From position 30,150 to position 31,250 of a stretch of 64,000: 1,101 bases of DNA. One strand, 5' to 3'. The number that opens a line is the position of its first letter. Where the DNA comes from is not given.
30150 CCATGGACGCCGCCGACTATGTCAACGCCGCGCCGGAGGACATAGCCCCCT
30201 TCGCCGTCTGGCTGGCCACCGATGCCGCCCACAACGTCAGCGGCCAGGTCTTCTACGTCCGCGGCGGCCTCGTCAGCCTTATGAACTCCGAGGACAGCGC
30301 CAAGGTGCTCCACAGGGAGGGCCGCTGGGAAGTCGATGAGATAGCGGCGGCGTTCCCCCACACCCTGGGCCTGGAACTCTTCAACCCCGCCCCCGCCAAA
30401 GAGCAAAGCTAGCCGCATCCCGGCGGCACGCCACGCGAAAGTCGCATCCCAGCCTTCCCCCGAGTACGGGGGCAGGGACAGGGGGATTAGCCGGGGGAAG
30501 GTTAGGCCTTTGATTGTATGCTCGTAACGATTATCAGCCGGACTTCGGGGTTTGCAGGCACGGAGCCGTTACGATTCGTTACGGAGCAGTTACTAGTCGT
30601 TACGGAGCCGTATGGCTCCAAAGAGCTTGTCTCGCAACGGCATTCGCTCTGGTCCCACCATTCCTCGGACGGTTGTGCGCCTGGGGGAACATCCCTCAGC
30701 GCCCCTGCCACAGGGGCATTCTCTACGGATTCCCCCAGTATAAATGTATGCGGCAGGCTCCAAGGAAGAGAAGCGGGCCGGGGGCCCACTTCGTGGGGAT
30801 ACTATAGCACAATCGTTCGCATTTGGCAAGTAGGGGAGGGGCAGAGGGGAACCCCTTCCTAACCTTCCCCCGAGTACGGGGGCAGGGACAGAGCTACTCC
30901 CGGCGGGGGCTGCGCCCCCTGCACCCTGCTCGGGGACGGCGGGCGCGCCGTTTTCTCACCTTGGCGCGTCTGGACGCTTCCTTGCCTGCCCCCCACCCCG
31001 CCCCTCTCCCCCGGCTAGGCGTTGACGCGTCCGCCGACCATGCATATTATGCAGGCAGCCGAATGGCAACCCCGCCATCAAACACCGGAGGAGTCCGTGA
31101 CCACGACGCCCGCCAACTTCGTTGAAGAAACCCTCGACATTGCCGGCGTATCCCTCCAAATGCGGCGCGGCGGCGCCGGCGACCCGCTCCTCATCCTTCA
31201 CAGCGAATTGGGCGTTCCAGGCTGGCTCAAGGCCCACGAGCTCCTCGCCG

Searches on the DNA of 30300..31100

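Call 77: search_rna_families(source=window, start=30300, end=31100, threshold=evalue, max_evalue=1)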
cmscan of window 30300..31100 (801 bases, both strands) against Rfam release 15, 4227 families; matches with E-value up to 1: 1.
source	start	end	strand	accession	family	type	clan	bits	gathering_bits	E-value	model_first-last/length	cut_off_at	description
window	30824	30878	-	RF01918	mir-1249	Gene; miRNA;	-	19.3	83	0.34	1-75/75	no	mir-1249 microRNA precursor family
